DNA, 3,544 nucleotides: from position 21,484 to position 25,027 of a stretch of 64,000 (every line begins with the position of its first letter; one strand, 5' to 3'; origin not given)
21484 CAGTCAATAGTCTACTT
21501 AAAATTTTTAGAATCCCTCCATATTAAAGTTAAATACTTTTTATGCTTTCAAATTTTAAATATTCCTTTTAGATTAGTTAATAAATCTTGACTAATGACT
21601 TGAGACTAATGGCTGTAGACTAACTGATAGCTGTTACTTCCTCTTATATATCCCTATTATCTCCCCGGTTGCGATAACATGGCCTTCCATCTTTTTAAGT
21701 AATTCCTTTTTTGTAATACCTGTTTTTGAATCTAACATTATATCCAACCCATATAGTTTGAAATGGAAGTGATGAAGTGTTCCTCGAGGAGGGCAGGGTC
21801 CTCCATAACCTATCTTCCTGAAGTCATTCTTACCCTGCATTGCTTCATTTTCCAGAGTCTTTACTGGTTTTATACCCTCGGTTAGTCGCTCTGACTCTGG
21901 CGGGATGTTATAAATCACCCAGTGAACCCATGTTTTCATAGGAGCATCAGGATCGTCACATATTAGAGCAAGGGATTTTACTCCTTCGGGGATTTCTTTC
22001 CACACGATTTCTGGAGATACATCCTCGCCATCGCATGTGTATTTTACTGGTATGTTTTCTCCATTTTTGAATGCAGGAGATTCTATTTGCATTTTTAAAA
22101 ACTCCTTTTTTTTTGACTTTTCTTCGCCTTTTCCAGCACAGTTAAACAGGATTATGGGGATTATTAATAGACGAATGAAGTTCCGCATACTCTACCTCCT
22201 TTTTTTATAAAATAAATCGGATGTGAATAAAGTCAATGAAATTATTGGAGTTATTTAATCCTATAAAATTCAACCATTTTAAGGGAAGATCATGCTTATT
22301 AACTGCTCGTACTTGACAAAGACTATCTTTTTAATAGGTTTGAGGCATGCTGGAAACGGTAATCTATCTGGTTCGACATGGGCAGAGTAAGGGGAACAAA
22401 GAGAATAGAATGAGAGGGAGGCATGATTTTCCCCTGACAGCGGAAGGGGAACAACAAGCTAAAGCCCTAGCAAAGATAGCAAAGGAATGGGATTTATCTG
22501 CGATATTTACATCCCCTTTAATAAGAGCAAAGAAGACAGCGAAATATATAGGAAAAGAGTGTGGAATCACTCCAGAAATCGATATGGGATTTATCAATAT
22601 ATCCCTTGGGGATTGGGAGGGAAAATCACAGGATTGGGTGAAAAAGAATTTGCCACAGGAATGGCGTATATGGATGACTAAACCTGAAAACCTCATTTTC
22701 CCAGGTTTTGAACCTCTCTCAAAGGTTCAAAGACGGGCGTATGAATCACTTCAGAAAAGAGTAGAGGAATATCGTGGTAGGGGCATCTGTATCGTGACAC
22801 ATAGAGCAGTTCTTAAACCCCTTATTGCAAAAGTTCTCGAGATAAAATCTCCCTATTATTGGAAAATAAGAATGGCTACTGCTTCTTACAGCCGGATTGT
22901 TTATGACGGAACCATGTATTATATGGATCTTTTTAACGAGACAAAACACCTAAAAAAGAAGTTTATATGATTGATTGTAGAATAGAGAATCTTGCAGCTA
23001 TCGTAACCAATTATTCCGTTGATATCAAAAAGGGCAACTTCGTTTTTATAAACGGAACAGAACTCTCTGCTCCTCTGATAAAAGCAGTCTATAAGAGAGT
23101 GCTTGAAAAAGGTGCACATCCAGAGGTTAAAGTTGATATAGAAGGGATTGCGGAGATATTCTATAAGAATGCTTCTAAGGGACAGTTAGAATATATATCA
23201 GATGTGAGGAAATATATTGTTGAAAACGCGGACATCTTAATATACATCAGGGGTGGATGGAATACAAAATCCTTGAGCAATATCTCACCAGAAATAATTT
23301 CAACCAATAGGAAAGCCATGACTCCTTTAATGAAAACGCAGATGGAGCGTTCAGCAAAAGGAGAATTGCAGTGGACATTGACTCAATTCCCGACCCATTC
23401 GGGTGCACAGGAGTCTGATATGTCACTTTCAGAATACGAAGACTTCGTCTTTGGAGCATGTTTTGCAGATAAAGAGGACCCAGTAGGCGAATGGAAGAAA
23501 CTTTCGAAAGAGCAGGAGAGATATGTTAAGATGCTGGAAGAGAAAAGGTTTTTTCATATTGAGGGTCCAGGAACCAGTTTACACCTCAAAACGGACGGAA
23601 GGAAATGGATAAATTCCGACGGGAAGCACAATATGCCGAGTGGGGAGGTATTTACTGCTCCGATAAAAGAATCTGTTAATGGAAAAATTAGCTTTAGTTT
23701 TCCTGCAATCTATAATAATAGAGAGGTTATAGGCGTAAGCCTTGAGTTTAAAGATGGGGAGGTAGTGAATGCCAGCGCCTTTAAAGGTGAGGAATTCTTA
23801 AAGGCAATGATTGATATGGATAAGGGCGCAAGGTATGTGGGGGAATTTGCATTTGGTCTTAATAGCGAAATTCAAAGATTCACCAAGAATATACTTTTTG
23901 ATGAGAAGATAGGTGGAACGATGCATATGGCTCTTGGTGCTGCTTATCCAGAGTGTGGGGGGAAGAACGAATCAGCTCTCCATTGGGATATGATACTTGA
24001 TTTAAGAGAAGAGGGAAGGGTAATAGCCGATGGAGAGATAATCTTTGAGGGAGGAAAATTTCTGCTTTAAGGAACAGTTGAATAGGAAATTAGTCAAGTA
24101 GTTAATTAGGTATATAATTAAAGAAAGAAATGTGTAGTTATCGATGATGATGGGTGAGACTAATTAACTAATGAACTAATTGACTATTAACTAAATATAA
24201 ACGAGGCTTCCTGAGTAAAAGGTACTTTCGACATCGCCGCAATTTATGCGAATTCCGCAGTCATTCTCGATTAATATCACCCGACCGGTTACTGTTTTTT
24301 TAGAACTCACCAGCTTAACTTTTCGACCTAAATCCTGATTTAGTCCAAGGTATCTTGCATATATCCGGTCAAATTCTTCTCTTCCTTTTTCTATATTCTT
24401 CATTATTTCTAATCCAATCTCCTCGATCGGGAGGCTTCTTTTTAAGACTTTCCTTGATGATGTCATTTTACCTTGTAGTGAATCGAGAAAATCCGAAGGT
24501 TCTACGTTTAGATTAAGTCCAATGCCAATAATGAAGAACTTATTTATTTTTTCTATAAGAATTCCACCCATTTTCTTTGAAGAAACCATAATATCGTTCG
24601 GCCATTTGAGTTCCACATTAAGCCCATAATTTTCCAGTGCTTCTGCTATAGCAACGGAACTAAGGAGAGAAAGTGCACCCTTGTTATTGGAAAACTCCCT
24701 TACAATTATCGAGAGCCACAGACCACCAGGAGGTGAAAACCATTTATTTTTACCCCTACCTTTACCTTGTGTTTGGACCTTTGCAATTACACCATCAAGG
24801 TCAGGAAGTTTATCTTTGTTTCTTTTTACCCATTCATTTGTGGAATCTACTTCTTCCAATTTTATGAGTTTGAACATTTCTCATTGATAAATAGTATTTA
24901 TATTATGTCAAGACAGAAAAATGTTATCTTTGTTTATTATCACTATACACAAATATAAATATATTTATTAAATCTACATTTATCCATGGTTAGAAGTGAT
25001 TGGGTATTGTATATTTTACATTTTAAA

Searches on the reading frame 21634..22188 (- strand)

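Call 69: search_protein_families(library=pfam, proteins=[window:21634-22188:-], max_evalue=0.00001)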
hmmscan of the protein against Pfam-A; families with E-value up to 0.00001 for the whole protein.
window:21634-22188:- (184 aa): 1 family
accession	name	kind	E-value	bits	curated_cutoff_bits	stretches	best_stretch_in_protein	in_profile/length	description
PF01161.25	PBP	-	1.1e-42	146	24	1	46-181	2-135/135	Phosphatidylethanolamine-binding protein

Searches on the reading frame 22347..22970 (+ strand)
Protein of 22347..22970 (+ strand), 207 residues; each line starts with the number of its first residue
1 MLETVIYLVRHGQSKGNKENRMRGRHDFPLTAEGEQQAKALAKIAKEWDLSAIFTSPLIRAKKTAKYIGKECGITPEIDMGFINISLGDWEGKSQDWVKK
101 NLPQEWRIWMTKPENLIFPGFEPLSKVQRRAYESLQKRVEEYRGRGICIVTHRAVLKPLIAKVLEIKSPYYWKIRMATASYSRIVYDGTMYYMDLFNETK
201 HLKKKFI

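Call 69: search_protein_families(library=pfam, proteins=[window:22347-22970:+], max_evalue=0.00001)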
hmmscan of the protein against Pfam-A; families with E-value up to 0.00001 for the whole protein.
window:22347-22970:+ (207 aa): 1 family
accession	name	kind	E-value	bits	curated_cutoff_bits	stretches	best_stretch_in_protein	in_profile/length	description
PF00300.27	His_Phos_1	-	6.9e-51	173.1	21.7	1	6-198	1-193/194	Histidine phosphatase superfamily (branch 1)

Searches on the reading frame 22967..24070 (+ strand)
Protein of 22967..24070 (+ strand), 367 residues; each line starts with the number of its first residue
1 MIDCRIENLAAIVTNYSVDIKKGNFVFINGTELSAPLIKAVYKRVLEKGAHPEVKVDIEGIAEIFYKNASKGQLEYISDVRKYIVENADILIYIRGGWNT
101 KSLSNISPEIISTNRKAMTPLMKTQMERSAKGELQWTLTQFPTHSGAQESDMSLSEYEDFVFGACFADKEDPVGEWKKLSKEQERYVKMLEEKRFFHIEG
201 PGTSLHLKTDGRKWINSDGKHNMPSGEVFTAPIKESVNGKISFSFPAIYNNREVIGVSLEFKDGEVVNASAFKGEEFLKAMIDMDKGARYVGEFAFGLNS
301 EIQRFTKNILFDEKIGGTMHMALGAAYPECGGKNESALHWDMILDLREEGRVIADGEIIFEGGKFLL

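Call 69: search_protein_families(library=pfam, proteins=[window:22967-24070:+], max_evalue=0.00001)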
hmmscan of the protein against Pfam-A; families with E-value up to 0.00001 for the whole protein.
window:22967-24070:+ (367 aa): 1 family
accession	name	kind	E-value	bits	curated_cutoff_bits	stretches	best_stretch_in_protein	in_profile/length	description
PF02073.20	Peptidase_M29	-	3.7e-94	316.3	27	1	5-365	4-406/406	Thermophilic metalloprotease (M29)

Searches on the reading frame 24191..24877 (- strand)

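Call 69: search_protein_families(library=pfam, proteins=[window:24191-24877:-], max_evalue=0.00001)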
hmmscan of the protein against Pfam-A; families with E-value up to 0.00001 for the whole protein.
window:24191-24877:- (228 aa): 2 families
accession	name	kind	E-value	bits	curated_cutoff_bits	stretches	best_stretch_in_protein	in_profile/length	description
PF03099.24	BPL_LplA_LipB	-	3e-20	72.9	21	1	10-122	5-131/133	Biotin/lipoate A/B protein ligase family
PF21948.1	LplA-B_cat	-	3.4e-06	27.6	27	1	50-143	72-180/200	Lipoyl protein ligase A/B catalytic domain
